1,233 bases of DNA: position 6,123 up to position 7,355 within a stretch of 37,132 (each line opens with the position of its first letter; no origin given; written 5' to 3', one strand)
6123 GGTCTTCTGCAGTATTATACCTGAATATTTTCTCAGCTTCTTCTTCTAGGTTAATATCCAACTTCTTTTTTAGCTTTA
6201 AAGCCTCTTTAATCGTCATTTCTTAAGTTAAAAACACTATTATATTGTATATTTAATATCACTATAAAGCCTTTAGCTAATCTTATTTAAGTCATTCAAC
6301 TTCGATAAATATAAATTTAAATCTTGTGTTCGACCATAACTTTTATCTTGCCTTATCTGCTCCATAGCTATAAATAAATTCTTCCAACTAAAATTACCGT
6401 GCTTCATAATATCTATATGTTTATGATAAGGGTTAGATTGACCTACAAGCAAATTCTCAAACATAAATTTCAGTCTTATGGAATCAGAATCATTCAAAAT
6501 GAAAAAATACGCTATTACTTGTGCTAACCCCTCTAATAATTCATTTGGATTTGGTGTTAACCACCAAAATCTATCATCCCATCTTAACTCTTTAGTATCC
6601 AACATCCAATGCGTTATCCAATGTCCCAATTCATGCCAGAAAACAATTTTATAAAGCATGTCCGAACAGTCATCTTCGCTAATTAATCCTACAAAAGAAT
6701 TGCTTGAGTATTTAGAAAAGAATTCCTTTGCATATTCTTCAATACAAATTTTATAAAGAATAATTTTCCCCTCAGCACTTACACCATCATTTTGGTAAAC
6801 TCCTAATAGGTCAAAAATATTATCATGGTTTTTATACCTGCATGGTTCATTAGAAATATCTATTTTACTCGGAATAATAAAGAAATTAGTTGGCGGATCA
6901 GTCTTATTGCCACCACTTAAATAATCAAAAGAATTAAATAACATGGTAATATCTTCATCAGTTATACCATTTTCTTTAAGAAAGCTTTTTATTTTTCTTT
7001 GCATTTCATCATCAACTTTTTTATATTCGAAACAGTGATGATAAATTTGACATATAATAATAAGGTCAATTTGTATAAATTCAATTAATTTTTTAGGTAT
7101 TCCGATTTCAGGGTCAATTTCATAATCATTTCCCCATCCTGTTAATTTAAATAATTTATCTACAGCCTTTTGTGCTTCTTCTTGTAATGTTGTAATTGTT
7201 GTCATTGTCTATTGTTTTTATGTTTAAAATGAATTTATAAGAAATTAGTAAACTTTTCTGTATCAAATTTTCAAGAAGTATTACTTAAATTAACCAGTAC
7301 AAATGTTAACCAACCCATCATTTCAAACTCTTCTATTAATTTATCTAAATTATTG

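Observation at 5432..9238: WYL-regulator-led operon of four unassignable proteins in a defence-island setting: candidate undescribed defence or stress system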

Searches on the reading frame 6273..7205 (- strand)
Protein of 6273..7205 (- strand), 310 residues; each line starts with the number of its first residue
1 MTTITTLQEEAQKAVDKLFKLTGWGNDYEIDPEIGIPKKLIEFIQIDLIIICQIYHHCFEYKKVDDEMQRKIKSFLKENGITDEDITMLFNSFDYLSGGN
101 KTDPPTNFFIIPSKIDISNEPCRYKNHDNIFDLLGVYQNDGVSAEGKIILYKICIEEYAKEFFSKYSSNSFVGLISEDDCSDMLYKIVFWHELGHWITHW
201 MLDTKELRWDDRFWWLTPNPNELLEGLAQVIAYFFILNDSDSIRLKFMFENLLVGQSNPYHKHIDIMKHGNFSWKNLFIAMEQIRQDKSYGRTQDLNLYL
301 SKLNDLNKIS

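Call 3: search_protein_families(library=pfam, proteins=[window:6273-7205:-], max_evalue=1)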
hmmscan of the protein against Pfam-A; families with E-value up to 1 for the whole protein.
window:6273-7205:- (310 aa): 0 families

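Call 4: search_protein_families(library=padloc, proteins=[window:6273-7205:-], max_evalue=1)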
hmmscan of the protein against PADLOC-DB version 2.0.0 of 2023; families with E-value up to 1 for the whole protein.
window:6273-7205:- (310 aa): 1 family
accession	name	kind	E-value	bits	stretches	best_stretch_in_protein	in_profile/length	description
PDLC03947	RmrA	-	0.013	12.4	1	148-207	171-230/383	-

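Call 5: search_protein_families(library=phrogs, proteins=[window:6273-7205:-], max_evalue=1)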
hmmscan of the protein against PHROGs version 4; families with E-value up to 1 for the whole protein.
window:6273-7205:- (310 aa): 0 families

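Call 6: search_protein_families(library=ncbifam, proteins=[window:6273-7205:-], max_evalue=1)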
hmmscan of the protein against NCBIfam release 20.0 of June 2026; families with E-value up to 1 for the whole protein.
window:6273-7205:- (310 aa): 1 family
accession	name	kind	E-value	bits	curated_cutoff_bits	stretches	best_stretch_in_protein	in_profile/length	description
NF011556.0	PRK14981.2-2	equivalog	0.00068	19.5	182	1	49-91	40-82/124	DNA-directed RNA polymerase subunit F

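Call 12: search_solved_structures(query=window:6273-7205:-, max_evalue=10)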
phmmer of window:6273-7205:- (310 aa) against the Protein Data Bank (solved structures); distinct sequences matched with E-value up to 10: 1.
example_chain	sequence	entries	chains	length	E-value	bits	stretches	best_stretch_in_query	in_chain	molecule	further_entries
9v41_A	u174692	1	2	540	0.06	16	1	128-260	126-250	(-)-camphene/tricyclene synthase, chloroplastic-like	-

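Call 16: find_encoding_contigs(protein=window:6273-7205:-, flank=10000, max_places=6)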
Protein window:6273-7205:- (310 aa): no gene with exactly this product is on record in the collection.

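Call 17: find_homologous_proteins(query=window:6273-7205:-, max_evalue=0.001)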
Query window:6273-7205:- (310 aa): 33 proteins with E <= 0.001 among 1606 candidates.
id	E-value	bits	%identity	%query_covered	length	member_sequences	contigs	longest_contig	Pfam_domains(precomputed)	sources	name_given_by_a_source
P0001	9.1e-212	720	100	100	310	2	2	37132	-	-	-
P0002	2.1e-136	473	69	99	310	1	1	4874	-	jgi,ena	-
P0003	2.0e-127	443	64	99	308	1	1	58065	-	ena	-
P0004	2.9e-103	364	56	98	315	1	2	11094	-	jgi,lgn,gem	-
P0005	8.9e-91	323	70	65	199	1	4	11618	-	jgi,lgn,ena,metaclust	metaclust:\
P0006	5.6e-84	300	66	65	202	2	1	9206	-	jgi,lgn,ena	-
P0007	7.4e-83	297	50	99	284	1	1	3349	-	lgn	-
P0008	1.6e-79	286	66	63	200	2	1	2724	-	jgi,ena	-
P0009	1.4e-70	256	58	64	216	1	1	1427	-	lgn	-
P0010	4.9e-62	228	55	58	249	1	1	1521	-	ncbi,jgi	jgi:hypothetical protein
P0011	4.1e-61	225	52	64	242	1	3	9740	-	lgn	-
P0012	7.1e-61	224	52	65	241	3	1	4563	-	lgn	-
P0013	1.1e-60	224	53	64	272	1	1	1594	-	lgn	-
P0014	8.5e-59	218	54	64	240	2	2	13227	-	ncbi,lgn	-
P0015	1.3e-57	214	52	65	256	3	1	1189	-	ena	-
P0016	1.5e-56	210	50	65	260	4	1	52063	-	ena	-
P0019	1.7e-50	190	47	68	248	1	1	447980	-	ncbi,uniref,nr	ncbi:hypothetical protein G9H61_10770 [Aquirufa ecclesiirivi]|uniref:ImmA/IrrE family metallo-endope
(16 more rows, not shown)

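Call 18: find_encoding_contigs(protein=P0003, flank=8000, max_places=2)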
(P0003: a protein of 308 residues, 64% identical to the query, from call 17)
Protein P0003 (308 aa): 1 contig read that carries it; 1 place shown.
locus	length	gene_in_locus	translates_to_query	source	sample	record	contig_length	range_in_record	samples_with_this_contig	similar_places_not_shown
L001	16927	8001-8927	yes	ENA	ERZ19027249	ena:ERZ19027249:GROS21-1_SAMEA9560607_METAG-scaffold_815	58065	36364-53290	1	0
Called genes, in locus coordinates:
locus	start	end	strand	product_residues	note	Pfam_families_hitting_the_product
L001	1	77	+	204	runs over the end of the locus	PF21176:RecR_HhH, PF02132:RecR_ZnF, PF01751:Toprim, PF13662:Toprim_4, PF21175:RecR_C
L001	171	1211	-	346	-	PF13715:CarbopepD_reg_2 (faint), PF13620:CarboxypepD_reg (faint)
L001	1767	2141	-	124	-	-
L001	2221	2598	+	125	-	PF18498:DUF5618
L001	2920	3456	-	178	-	-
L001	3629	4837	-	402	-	PF14903:WG_beta_rep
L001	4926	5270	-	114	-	-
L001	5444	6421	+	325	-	PF08279:HTH_11 (weak)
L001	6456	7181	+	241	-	-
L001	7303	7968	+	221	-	-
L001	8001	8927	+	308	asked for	-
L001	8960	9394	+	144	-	-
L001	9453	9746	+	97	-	PF26092:T4_Y16D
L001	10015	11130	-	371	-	PF00712:DNA_pol3_beta, PF02767:DNA_pol3_beta_2, PF02768:DNA_pol3_beta_3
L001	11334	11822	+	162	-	PF02631:RecX_HTH2, PF21981:RecX_HTH3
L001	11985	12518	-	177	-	-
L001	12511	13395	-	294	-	PF04085:MreC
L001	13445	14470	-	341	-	PF00022:Actin (faint), PF06723:MreB_Mbl, PF00012:HSP70, PF14450:FtsA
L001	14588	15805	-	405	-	PF00425:Chorismate_bind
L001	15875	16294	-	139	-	-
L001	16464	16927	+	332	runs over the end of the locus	PF00248:Aldo_ket_red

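Call 19: find_encoding_contigs(protein=P0019, flank=8000, max_places=2)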
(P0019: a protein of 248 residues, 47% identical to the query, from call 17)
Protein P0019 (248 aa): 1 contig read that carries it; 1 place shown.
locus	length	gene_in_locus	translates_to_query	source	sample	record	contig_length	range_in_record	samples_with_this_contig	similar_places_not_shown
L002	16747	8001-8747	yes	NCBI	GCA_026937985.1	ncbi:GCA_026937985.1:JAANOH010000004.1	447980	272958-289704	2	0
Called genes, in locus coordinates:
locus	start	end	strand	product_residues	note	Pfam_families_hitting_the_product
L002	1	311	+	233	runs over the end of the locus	PF00657:Lipase_GDSL, PF13472:Lipase_GDSL_2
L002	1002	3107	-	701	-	PF14508:GH97_N, PF10566:Glyco_hydro_97, PF14509:GH97_C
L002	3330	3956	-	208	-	-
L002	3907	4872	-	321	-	-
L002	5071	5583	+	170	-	-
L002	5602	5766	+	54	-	-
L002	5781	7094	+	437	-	PF14903:WG_beta_rep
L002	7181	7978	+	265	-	-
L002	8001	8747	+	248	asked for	-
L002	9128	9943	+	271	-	PF03741:TerC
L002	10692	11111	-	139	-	PF03190:Thioredox_DsbH, PF00085:Thioredoxin, PF13899:Thioredoxin_7, PF13098:Thioredoxin_2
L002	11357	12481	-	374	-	PF00712:DNA_pol3_beta, PF02767:DNA_pol3_beta_2, PF02768:DNA_pol3_beta_3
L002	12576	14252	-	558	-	PF23357:DUF7088, PF09822:ABC_transp_aux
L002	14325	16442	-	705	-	PF13623:SurA_N_2, PF13624:SurA_N_3, PF13616:Rotamase_3, PF00639:Rotamase, PF13145:Rotamase_2 (weak)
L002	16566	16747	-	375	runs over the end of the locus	PF00202:Aminotran_3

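Call 20: find_encoding_contigs(protein=P0016, flank=8000, max_places=2)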
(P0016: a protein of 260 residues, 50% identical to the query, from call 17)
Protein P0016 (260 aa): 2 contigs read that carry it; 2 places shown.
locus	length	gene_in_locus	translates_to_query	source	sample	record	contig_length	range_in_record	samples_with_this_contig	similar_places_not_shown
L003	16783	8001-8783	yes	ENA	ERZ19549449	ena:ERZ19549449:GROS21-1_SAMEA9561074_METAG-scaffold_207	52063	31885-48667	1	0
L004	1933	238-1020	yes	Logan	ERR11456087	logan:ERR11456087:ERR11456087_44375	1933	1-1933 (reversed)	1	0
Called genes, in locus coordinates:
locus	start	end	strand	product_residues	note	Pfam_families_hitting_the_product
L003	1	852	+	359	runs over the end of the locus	PF00004:AAA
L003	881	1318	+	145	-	PF00226:DnaJ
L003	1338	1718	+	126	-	-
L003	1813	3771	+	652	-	-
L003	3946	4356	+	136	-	-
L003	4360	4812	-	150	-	PF06941:NT5C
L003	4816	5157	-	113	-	-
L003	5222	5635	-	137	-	PF07603:Lcl_C (weak)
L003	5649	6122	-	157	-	-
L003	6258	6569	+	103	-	-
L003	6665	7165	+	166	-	-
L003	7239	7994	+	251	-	-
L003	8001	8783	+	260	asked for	-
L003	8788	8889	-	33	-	-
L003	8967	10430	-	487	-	-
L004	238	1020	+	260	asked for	-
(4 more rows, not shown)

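Call 26: find_related_loci(query=A1, collection=genome_contigs, flank=8000)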
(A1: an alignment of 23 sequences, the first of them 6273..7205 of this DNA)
Query A1 (310 aa) in genome_contigs; peptide patterns used: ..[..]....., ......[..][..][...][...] (x = any residue, [..] = any of these).
134 stretches matched a pattern; 2 encode a relative of the query (tblastn E <= 1e-3); 2 distinct loci.
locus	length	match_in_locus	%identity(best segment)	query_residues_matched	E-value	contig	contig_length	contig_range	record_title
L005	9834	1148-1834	45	50-299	1e-62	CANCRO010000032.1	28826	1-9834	MAG: Chitinophagaceae bacterium isolate JR-MC-H-240519-140 genome assembly, contig: JR-MC-H-240519-C2333, whole genome s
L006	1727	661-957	31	132-234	8e-7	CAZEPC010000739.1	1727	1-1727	MAG TPA_asm: uncultured archaeon isolate binchicken_co13_463 genome assembly, contig: NODE_143880_length_1727_cov_3.1722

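Call 27: find_related_loci(query=A1, collection=viral_contigs, flank=8000)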
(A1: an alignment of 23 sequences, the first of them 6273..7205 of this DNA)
Query A1 (310 aa) in viral_contigs; peptide patterns used: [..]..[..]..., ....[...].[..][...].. (x = any residue, [..] = any of these).
129 stretches matched a pattern, but none encodes a relative of the query by tblastn (E <= 1e-3).

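Call 28: find_related_loci(query=A1, collection=metagenome_contigs, flank=8000)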
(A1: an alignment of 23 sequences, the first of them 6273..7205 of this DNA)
Query A1 (310 aa) in metagenome_contigs; peptide patterns used: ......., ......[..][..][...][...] (x = any residue, [..] = any of these).
178 stretches matched a pattern; 17 encode a relative of the query (tblastn E <= 1e-3); 17 distinct loci.
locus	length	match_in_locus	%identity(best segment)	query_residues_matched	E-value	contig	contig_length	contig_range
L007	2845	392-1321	69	1-306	1e-147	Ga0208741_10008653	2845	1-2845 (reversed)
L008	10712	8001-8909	56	2-306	4e-108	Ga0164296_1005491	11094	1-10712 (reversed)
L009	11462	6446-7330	54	1-306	1e-96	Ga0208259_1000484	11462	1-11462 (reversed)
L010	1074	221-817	66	107-306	2e-94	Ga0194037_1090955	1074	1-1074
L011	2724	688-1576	66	3-306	6e-85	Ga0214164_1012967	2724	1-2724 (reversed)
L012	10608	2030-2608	54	110-309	3e-63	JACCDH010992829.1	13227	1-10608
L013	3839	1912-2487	48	98-286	9e-59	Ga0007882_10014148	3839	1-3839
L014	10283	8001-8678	42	96-310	3e-40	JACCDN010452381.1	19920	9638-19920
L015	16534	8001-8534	38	130-302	3e-31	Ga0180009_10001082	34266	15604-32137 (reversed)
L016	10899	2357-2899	37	114-287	5e-31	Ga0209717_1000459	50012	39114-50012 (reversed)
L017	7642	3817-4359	37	114-287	5e-31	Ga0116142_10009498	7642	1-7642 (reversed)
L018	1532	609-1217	29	81-285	2e-26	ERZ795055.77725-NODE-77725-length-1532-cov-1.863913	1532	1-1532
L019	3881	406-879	35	128-285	4e-25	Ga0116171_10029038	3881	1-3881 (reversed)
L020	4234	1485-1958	32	128-285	2e-24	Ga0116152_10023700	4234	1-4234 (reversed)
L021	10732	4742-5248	32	109-285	5e-22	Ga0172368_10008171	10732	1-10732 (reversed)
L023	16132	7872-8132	31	143-242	5e-5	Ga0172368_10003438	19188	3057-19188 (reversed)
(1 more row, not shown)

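Call 35: search_solved_structures(query=A1, max_evalue=10, show_alignments=3)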
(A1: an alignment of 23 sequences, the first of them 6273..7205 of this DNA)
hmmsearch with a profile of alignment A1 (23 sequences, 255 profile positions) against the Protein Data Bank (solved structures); distinct sequences matched with E-value up to 10: 1.
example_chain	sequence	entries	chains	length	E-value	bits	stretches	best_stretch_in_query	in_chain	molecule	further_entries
7t5t_A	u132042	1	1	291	0.13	15.1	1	137-191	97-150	CapP toxin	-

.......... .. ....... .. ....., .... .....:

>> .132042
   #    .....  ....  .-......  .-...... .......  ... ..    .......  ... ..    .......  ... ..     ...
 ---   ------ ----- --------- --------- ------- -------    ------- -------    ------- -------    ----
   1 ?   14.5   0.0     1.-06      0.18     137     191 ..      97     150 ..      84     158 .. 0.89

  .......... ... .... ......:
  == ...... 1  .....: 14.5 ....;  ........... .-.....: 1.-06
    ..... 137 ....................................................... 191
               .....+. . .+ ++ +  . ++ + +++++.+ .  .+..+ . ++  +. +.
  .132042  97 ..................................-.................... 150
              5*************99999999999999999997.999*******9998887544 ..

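Call 47: search_protein_families(library=pfam, proteins=[L016:813-2177:+, L016:3243-3686:+, L016:5001-5876:+, L015:8551-10986:-, L012:741-1880:+, L012:1-756:+, L013:957-1658:+, L014:6182-7495:+, L023:6384-8522:+, L005:2118-2792:+], max_evalue=0.01)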
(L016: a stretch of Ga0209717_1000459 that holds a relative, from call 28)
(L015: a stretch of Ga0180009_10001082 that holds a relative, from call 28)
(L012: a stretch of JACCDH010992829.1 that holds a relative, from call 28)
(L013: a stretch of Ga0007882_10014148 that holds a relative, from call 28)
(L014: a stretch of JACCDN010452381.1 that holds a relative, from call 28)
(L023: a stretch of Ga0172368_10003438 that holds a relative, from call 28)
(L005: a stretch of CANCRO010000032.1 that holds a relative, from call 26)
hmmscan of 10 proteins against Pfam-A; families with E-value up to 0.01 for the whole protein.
L016:813-2177:+ (454 aa): 1 family
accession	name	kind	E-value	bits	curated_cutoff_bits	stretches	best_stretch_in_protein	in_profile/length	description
PF13280.12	WYL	-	0.00011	22.5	21.8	1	213-250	29-66/70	WYL domain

L016:3243-3686:+ (147 aa): 0 families

L016:5001-5876:+ (291 aa): 0 families

L015:8551-10986:- (811 aa): 0 families

L012:741-1880:+ (379 aa): 1 family
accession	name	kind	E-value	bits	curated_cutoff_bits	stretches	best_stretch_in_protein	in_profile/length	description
PF14281.12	PDDEXK_4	-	3.6e-09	37.2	22.3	1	41-171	47-181/183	PD-(D/E)XK nuclease superfamily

L012:1-756:+ (251 aa): 2 families
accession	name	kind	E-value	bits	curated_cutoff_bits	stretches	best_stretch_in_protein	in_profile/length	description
PF11074.14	DUF2779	-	5.1e-24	85.4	23.3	1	8-146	1-126/126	Domain of unknown function(DUF2779)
PF03432.20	Relaxase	-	0.0084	16.8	24.6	0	64-87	66-89/132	MobA/VirD2-like, nuclease domain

L013:957-1658:+ (233 aa): 1 family
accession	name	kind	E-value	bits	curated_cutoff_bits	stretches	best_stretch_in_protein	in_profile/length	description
PF13568.12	OMP_b-brl_2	-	7.3e-14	52.7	27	1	45-213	7-173/175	Outer membrane protein beta-barrel domain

L014:6182-7495:+ (437 aa): 0 families

L023:6384-8522:+ (712 aa): 0 families

L005:2118-2792:+ (224 aa): 0 families

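Call 48: predict_structure(alignment_id=A1)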
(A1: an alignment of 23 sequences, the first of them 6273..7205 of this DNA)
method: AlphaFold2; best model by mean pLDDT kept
length: 310 residues; sequences in the alignment: 23
mean_pLDDT: 85.7   pTM: 0.83
mean pLDDT of the five models: 85.7, 83.4, 81.9, 80.6, 79.8
residues with pLDDT >= 90: 145; 70-90: 134; 50-70: 26; < 50: 5
segments of 3 or more residues with pLDDT < 50: 104-106
pLDDT, mean of each block of 10 residues (from residue 1): 88 88 77 83 77 78 81 90 86 66 56 88 71 92 87 95 94 92 97 93 80 73 95 96 96 94 97 94 81 84 84
secondary structure, 60 per line:
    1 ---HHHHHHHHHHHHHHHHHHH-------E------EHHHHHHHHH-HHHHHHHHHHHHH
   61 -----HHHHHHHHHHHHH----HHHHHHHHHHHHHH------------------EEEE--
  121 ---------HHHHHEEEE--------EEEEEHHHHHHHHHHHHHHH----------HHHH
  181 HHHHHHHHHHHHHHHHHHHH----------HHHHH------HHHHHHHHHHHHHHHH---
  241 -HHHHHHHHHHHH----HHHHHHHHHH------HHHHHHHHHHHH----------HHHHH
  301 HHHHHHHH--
elements in order: H4-22 H38-46 H48-60 H66-78 H83-96 E115-118 H130-134 E135-138 E147-151 H152-166 H177-200 H211-215 H222-237 H242-253 H258-267 H274-285 H296-308

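Call 51: fold_search(model_id=the predicted structure, library=pdb)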
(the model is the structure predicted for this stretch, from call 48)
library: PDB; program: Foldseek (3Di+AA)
matches with E <= 10: 228; with E <= 0.001: 0
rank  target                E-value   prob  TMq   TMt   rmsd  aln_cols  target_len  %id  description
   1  8cph_B                2.3e+00  0.04  0.15  0.17  14.9       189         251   15  Crystal structure of PPAR gamma (PPARG) in complex with WY-14643 (inactive form) (released 2023-07-12)
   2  3hxd_A                2.3e+00  0.03  0.14  0.14  22.8       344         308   12  Engineered RabGGTase in complex with a peptidomimetic inhibitor (compound 9) (released 2009-09-08)
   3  4gtv_A                2.3e+00  0.02  0.13  0.13  22.0       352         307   11  Engineered RabGGTase in complex with BMS analogue 13 (released 2012-10-24)
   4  3wj4_B                2.4e+00  0.04  0.16  0.18  14.4       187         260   11  Crystal structure of PPARgamma ligand binding domain in complex with tributyltin (released 2014-10-15)
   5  9r2g_D                2.4e+00  0.04  0.14  0.13  16.7       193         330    8  Cytochrome bd II oxidase qOR-2 type from Mycobacterium smegmatis (released 2026-03-04)
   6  3sz1_B                2.5e+00  0.05  0.16  0.18  12.4       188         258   13  Human PPAR gamma ligand binding domain in complex with luteolin and myristic acid (released 2012-03-21)
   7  2zk0_B                2.6e+00  0.05  0.15  0.17  13.6       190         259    9  Human peroxisome proliferator-activated receptor gamma ligand binding domain (released 2009-02-24)
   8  8aqm_B                2.9e+00  0.05  0.17  0.19  14.2       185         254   14  Crystal structure of PPARG and NCOR2 with an inverse agonist (compound 6a) (released 2022-11-09)
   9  8hf8_A                2.9e+00  0.04  0.17  0.19  19.7       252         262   13  Human PPAR delta ligand binding domain in complex with a synthetic agonist V1 (released 2023-09-06)
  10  6eom                  3.1e+00  0.06  0.17  0.11  16.1       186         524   14  Structure of DPP III from Caldithrix abyssi (released 2018-03-07)
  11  9qg5_A                3.1e+00  0.05  0.16  0.18  14.5       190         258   15  Human PPAR-gamma ligand binding domain in complex with LW112 (released 2026-03-25)
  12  4em9_B                3.1e+00  0.04  0.15  0.18  12.9       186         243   13  Human PPAR gamma in complex with nonanoic acids (released 2013-03-06)
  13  3x1i_A                3.1e+00  0.03  0.15  0.17  13.6       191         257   12  hPPARgamma Ligand binding domain in complex with 6-oxo-tetracosahexaenoic acid (released 2015-04-08)
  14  8b91_B                3.2e+00  0.05  0.17  0.20  13.9       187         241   14  Crystal structure of mutant PPARG (C313A) and NCOR2 with an inverse agonist (compound SI-1) (released 2022-12-28)
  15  2pob_B                3.2e+00  0.04  0.17  0.20  13.5       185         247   16  PPARgamma Ligand binding domain complexed with a farglitazar analogue gw4709 (released 2008-03-18)
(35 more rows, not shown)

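Call 100: search_protein_families(library=pfam, alignment_id=A7, max_evalue=0.0001)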
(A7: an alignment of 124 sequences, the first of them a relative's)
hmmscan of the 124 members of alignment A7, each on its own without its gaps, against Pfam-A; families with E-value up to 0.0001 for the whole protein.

A. member 1, L005:2118-2792:+ (224 aa): 0 families

B. families by the number of members that match (of 124 scanned): 49 families (the first 25 are shown)
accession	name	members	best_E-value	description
PF00004.35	AAA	3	2.1e-26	ATPase family associated with various cellular activities (AAA)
PF13280.12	WYL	3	4.5e-14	WYL domain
PF02540.23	NAD_synthase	2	2e-71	NAD synthase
PF18498.6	DUF5618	2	1.6e-50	Domain of unknown function (DUF5618)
PF13173.12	AAA_14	2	6.9e-30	AAA domain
PF12728.13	HTH_17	2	7e-14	Helix-turn-helix domain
PF13505.12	OMP_b-brl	2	1.7e-08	Outer membrane protein beta-barrel domain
PF01268.25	FTHFS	1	1.6e-263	Formate--tetrahydrofolate ligase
PF05426.18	Alginate_lyase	1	3.4e-86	Alginate lyase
PF13520.12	AA_permease_2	1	8.6e-57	Amino acid permease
PF13148.11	DUF3987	1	6.2e-55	Protein of unknown function (DUF3987)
PF08308.17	PEGA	1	3.1e-38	PEGA domain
PF00324.27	AA_permease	1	2.2e-34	Amino acid permease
PF13635.12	DUF4143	1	1.5e-33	Domain of unknown function (DUF4143)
PF07804.18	HipA_C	1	2.6e-33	HipA-like C-terminal domain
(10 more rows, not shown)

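Call 101: search_protein_families(library=padloc, alignment_id=A7, max_evalue=0.00001)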
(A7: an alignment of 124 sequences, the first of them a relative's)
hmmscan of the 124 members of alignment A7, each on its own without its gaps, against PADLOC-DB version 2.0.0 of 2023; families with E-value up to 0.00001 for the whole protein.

A. member 1, L005:2118-2792:+ (224 aa): 0 families

B. families by the number of members that match (of 124 scanned): 35 families (the first 25 are shown)
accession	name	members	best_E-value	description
PDLC01652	WYL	5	8.3e-27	"CAS-I,CAS-II,CAS-III,CAS-IV,CAS-V,CAS-VI; associated_signaling"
PDLC02196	IetA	3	3.6e-27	-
PDLC01457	WYL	3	8.5e-27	"CAS-I,CAS-II,CAS-III,CAS-IV,CAS-V,CAS-VI; associated_signaling"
PDLC02195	IetA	3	9.3e-22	-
PDLC04232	IetA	3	1.8e-18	-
PDLC00915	TRIP13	3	3.1e-13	TRIP13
PDLC00914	TRIP13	3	3.3e-13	TRIP13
PDLC04231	IetA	3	8.4e-10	-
PDLC04790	PDC-S01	2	8.5e-57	-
PDLC04789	PDC-S01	2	3.5e-46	-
PDLC04787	PDC-S01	2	3.7e-30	-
PDLC04791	PDC-S01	2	7.9e-25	-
PDLC01766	Cas3c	2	5.5e-19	-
PDLC04786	PDC-S01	2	8.9e-17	-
PDLC04788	PDC-S01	2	1.1e-10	-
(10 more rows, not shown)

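Call 102: search_dna_similar(query=window:6273-7205:-, collection=plasmids, mode=protein, max_evalue=0.01, max_rows=10)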
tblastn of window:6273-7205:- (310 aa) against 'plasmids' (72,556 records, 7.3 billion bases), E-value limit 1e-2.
No match.
